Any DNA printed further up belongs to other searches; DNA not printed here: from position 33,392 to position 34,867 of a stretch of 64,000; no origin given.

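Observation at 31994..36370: Soluble KAP-family P-loop NTPase co-translated with a 7TM-domain Ser/Thr kinase, divergent from a second Ser/Thr kinase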

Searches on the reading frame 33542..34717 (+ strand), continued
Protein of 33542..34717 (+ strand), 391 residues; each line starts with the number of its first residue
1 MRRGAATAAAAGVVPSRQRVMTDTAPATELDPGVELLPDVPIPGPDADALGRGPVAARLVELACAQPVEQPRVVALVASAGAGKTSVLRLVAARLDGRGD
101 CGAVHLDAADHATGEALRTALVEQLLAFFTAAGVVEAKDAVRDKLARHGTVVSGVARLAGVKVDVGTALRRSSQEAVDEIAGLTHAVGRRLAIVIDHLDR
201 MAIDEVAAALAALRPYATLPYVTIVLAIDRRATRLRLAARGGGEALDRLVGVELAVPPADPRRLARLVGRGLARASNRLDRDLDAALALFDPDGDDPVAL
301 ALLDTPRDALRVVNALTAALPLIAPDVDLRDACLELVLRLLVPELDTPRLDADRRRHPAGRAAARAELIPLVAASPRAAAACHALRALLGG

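Call 64: find_homologous_proteins(query=A1, max_evalue=0.00001)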
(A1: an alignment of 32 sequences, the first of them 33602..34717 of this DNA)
Query A1 (32 sequences) (371 aa, profile of the alignment): 98 proteins with E <= 0.00001 among 8000 candidates.
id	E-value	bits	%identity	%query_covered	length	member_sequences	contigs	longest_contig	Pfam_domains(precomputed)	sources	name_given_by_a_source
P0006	3.3e-162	558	57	99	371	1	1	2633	PF07693.21,PF13401.13,PF25199.2,PF13191.13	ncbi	-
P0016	1.6e-160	552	55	97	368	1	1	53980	PF07693.21,PF13401.13,PF13191.13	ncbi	-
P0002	1.6e-160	552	59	97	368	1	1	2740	PF07693.21,PF13401.13,PF13191.13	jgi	jgi:hypothetical protein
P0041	3.0e-160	551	53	98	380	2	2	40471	PF07693.21,PF25199.2,PF13191.13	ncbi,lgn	-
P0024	6.6e-160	550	55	93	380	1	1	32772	PF07693.21,PF13191.13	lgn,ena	-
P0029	2.1e-159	549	54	97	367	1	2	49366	PF07693.21,PF13401.13,PF13191.13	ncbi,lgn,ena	-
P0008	1.6e-157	542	56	98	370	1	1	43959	PF07693.21,PF13401.13,PF13191.13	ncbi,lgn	-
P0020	6.5e-157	540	54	97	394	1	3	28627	PF07693.21,PF13401.13,PF13191.13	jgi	jgi:hypothetical protein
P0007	1.2e-156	539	59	91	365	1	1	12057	PF07693.21,PF13401.13,PF13191.13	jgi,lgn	-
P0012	1.3e-156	539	55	92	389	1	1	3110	PF07693.21,PF13401.13,PF25199.2,PF13191.13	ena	-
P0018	1.5e-156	539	57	89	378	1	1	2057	PF07693.21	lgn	-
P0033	3.4e-156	538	53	99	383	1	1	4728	PF07693.21,PF13191.13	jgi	jgi:hypothetical protein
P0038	5.1e-156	537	53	98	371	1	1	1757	PF07693.21,PF13191.13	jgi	jgi:hypothetical protein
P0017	8.5e-156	537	57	98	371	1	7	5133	PF07693.21,PF13191.13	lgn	-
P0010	8.6e-156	537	60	88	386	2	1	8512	PF07693.21,PF13401.13,PF20703.4,PF25199.2,PF13191.13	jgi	-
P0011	2.8e-155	535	56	92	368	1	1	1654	PF07693.21,PF13401.13,PF20703.4,PF25199.2,PF13191.13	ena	-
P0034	4.6e-155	534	54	94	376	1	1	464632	PF07693.21,PF13401.13,PF25199.2,PF13191.13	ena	-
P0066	1.3e-154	533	51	98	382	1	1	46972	PF07693.21,PF13401.13,PF13191.13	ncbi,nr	ncbi:MAG TPA: P-loop NTPase fold protein [Kofleriaceae bacterium]|nr:P-loop NTPase fold protein [Kof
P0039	3.3e-154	531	56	88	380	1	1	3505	PF07693.21,PF13401.13,PF25199.2,PF13191.13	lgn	-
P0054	5.5e-154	531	54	87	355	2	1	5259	PF07693.21,PF13191.13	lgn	-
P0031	8.8e-154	530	53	92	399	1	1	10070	PF07693.21,PF13401.13,PF13191.13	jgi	jgi:hypothetical protein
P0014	2.5e-153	529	57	89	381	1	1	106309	PF07693.21,PF13401.13,PF20703.4,PF13191.13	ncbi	-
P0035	8.1e-153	527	53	91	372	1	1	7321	PF07693.21,PF13401.13,PF25199.2,PF13191.13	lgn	-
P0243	9.5e-153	527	53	93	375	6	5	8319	PF07693.21,PF13401.13,PF25199.2,PF13191.13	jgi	-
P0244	1.4e-151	523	51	98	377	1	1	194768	PF07693.21,PF13191.13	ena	-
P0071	1.6e-151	523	52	92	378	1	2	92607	PF07693.21,PF13191.13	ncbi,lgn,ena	-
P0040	4.1e-151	521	54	91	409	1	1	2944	PF07693.21,PF13401.13,PF25199.2,PF13191.13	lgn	-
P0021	1.4e-150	520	56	89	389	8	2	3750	PF07693.21,PF13401.13,PF13191.13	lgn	-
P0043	2.5e-150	519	53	92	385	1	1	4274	PF07693.21,PF13401.13,PF25199.2,PF13191.13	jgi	jgi:energy-coupling factor transporter ATP-binding protein EcfA2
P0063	4.5e-150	518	54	89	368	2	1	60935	PF07693.21,PF13401.13,PF13191.13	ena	-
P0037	8.1e-150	517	54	91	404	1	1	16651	PF07693.21,PF13401.13,PF13191.13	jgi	jgi:hypothetical protein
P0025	1.4e-149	516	56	91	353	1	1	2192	PF07693.21,PF13401.13,PF25199.2,PF13191.13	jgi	jgi:hypothetical protein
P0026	1.4e-149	516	53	97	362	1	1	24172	PF07693.21,PF13191.13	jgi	jgi:hypothetical protein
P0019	6.1e-149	514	56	87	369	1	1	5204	PF07693.21,PF13401.13,PF25199.2,PF13191.13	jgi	jgi:hypothetical protein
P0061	1.0e-148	513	52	91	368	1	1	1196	PF07693.21,PF13401.13,PF13191.13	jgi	jgi:hypothetical protein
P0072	1.5e-148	513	51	91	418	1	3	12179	PF07693.21,PF13401.13,PF13191.13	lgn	-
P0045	1.6e-148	513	51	98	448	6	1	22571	PF07693.21,PF13245.13,PF13401.13,PF13191.13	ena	-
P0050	1.6e-148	513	51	98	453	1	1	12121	PF07693.21,PF13245.13,PF13401.13,PF13191.13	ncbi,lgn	-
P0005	1.7e-148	513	57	92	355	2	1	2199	PF07693.21,PF13401.13,PF13191.13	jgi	jgi:type II secretory pathway predicted ATPase ExeA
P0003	5.6e-148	511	57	92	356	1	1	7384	PF07693.21,PF13401.13,PF25199.2,PF13191.13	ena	-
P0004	6.8e-148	511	56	92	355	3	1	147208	PF07693.21,PF13401.13,PF13191.13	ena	-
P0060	4.5e-147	508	52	92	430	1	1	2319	PF07693.21,PF13401.13,PF13191.13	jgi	-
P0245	6.5e-147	507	53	87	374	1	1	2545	PF07693.21,PF13401.13,PF25199.2,PF13191.13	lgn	-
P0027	1.4e-146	506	56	97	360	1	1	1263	PF07693.21,PF13401.13,PF13191.13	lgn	-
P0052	1.6e-146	506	50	98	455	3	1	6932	PF07693.21,PF13245.13,PF13401.13,PF13191.13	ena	-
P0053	2.1e-146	506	50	100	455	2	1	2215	PF07693.21,PF13401.13,PF13191.13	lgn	-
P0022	2.1e-146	506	55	98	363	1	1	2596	PF07693.21,PF13245.13,PF13401.13,PF13191.13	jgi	jgi:hypothetical protein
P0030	2.4e-146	506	58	89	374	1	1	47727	PF07693.21,PF13401.13,PF25199.2,PF13191.13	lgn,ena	-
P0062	3.8e-146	505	53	92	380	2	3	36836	PF07693.21,PF13401.13,PF20703.4,PF13191.13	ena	-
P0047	5.9e-146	504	54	88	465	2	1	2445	PF07693.21,PF25199.2,PF13191.13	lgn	-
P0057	9.8e-146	504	51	98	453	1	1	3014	PF07693.21,PF13401.13,PF13191.13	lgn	-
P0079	2.0e-145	503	52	92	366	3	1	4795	PF07693.21,PF13401.13,PF13191.13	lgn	-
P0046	3.8e-145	502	54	97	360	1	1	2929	PF07693.21,PF13245.13,PF13401.13,PF20703.4,PF25199.2,PF13191.13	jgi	jgi:hypothetical protein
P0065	4.3e-145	501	52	87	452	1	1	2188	PF07693.21,PF13401.13,PF13191.13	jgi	jgi:dephospho-CoA kinase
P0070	7.1e-145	501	53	90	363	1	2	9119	PF07693.21,PF13401.13,PF13191.13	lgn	-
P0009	1.4e-144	500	59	86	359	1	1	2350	PF07693.21,PF13401.13,PF25199.2,PF13191.13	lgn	-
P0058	2.4e-144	499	54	88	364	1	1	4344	PF07693.21,PF13401.13,PF13191.13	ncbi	-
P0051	2.8e-144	499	51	98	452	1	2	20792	PF07693.21,PF13401.13,PF25199.2,PF13191.13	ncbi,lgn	-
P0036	6.8e-144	498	55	97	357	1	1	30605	PF07693.21,PF13401.13,PF13191.13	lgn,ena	-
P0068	3.3e-143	495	54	89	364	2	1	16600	PF07693.21,PF13401.13,PF13191.13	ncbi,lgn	-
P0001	6.2e-143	494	100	100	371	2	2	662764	PF07693.21,PF13401.13,PF25199.2,PF13191.13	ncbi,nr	ncbi:MAG: hypothetical protein H6709_21805 [Kofleriaceae bacterium]|nr:hypothetical protein [Kofleri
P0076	8.5e-143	494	52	88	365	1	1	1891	PF07693.21,PF13401.13,PF13191.13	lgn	-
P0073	9.5e-143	494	51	91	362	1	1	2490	PF07693.21,PF13401.13,PF13191.13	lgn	-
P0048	1.2e-142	493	52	98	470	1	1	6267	PF07693.21,PF13401.13,PF13191.13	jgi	jgi:dephospho-CoA kinase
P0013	5.2e-142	491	55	92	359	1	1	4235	PF07693.21,PF13401.13,PF25199.2,PF13191.13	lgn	-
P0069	5.7e-142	491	53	92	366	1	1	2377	PF07693.21,PF13401.13,PF13191.13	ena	-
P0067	1.1e-141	490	51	94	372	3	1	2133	PF07693.21,PF13401.13,PF25199.2,PF13191.13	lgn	-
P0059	3.3e-141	489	53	90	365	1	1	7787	PF07693.21,PF13401.13,PF13191.13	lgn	-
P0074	3.4e-141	489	49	99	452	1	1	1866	PF07693.21,PF13245.13,PF13401.13,PF13191.13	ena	-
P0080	5.7e-141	488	52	88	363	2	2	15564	PF07693.21,PF13401.13,PF25199.2,PF13191.13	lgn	-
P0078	6.0e-141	488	52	97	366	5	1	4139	PF07693.21,PF13401.13,PF13191.13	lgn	-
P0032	1.0e-140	487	57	94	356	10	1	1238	PF07693.21,PF13401.13,PF25199.2,PF13191.13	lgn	-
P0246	1.5e-140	486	49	98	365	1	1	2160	PF07693.21,PF13401.13,PF25199.2,PF13191.13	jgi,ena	-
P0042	2.8e-140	486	56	97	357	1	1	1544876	PF07693.21,PF13401.13,PF13191.13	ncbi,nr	ncbi:MAG: AAA family ATPase [Myxococcales bacterium]|nr:AAA family ATPase [Myxococcales bacterium]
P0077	4.0e-140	485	50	97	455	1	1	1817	PF07693.21,PF13191.13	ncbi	-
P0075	4.1e-139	482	52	97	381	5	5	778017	PF07693.21,PF13401.13,PF20703.4,PF25199.2,PF13191.13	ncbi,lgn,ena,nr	ncbi:MAG: AAA family ATPase [Kofleriaceae bacterium]|nr:AAA family ATPase [Kofleriaceae bacterium] M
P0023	4.7e-139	482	60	87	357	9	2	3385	PF07693.21,PF13401.13,PF20703.4,PF25199.2,PF13191.13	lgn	-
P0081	1.8e-138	480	51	97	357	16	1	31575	PF07693.21,PF25199.2,PF13191.13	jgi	jgi:hypothetical protein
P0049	7.2e-138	478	57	87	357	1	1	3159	PF07693.21,PF13401.13,PF20703.4,PF25199.2,PF13191.13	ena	-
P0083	1.6e-137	477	46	98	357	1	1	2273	PF07693.21,PF13401.13,PF13191.13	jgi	jgi:hypothetical protein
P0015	1.2e-136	474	61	87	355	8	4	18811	PF07693.21,PF13401.13,PF25199.2,PF13191.13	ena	-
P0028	3.0e-136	472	59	87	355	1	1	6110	PF07693.21,PF13401.13,PF13191.13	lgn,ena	-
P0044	3.3e-135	469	54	97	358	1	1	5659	PF07693.21,PF13401.13,PF25199.2,PF13191.13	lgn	-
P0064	3.8e-135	469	53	90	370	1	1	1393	PF07693.21,PF13401.13,PF13191.13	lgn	-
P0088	3.0e-124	433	44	83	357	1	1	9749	PF07693.21,PF13191.13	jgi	-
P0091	2.2e-122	427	38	84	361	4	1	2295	PF07693.21,PF13191.13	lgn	-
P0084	5.1e-121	422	55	73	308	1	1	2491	PF07693.21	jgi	jgi:hypothetical protein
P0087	3.6e-119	416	45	85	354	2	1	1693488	PF07693.21,PF13401.13,PF13191.13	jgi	jgi:hypothetical protein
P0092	1.1e-117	411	38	84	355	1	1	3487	PF07693.21,PF13401.13,PF13191.13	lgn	-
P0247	6.0e-117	409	39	96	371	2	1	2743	PF07693.21,PF13401.13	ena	-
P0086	7.2e-114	399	53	67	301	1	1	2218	PF07693.21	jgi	jgi:hypothetical protein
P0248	1.1e-104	368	41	96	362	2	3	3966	PF07693.21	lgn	-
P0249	3.7e-103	363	39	91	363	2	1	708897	PF07693.21,PF13191.13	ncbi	-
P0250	2.1e-102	361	39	81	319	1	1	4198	PF07693.21,PF13191.13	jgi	jgi:hypothetical protein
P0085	3.5e-101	357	57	64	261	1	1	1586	PF07693.21,PF13401.13,PF25199.2,PF13191.13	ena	-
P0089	4.0e-100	353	43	82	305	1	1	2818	PF07693.21,PF13401.13,PF13191.13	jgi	jgi:hypothetical protein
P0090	3.8e-88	314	42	77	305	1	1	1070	PF07693.21,PF13401.13,PF13191.13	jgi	jgi:hypothetical protein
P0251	7.0e-88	313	44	85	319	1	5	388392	PF07693.21,PF13191.13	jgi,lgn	jgi:hypothetical protein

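Call 65: find_encoding_contigs(protein=P0249, flank=4000, max_places=1)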
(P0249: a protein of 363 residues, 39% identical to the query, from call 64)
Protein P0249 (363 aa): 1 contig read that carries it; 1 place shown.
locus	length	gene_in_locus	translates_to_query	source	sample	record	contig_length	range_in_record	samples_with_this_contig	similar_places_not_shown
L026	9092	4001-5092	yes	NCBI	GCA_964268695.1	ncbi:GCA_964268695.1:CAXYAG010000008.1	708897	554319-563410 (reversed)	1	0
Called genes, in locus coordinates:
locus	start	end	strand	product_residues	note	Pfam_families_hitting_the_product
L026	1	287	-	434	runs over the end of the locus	PF00004:AAA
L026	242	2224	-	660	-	PF00149:Metallophos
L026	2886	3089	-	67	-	-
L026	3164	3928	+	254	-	PF00501:AMP-binding, PF13193:AMP-binding_C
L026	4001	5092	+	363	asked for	PF07693:KAP_NTPase, PF13191:AAA_16 (weak)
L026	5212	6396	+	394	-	PF08668:HDOD, PF01966:HD (faint)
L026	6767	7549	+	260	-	PF08495:FIST, PF10442:FIST_C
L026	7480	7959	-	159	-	-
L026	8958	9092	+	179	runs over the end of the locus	PF00072:Response_reg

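Call 66: find_encoding_contigs(protein=P0251, flank=4000, max_places=1)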
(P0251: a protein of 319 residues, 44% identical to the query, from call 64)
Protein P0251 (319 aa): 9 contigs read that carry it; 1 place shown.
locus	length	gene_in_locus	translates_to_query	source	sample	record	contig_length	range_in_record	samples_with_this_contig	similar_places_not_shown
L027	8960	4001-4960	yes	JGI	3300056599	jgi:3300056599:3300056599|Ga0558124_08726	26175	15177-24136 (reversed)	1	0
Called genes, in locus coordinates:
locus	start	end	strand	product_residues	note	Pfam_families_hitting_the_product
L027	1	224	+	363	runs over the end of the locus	-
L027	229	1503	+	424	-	PF05598:DUF772, PF01609:DDE_Tnp_1, PF13751:DDE_Tnp_1_6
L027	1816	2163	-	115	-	PF00817:IMS (weak)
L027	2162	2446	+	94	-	-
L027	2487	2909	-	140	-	PF03653:UPF0093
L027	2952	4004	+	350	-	-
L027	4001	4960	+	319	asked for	PF07693:KAP_NTPase (weak), PF13191:AAA_16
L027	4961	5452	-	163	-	-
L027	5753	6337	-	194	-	-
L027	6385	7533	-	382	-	PF00012:HSP70, PF06723:MreB_Mbl (weak)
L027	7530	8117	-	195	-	PF10816:DUF2760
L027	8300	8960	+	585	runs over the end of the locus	-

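Call 67: find_encoding_contigs(protein=P0244, flank=4000, max_places=1)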
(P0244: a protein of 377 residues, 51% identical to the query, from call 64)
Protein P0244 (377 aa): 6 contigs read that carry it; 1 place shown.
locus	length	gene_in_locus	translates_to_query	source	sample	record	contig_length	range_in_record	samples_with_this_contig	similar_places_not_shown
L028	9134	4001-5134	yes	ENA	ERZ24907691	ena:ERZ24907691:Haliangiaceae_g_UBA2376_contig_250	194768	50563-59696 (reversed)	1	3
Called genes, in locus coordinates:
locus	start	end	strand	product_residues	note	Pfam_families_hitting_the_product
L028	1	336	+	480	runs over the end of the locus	PF11617:Cu-binding_MopE (faint)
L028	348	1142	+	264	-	-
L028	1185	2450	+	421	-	PF01590:GAF, PF13185:GAF_2, PF13492:GAF_3 (weak)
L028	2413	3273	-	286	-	-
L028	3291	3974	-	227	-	-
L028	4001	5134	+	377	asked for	PF13191:AAA_16 (weak), PF07693:KAP_NTPase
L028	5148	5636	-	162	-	PF13430:DUF4112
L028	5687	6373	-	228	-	PF12773:DZR (faint), PF13453:Zn_ribbon_TFIIB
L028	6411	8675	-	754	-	PF00390:malic, PF03949:Malic_M, PF01515:PTA_PTB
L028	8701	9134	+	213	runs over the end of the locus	PF00188:CAP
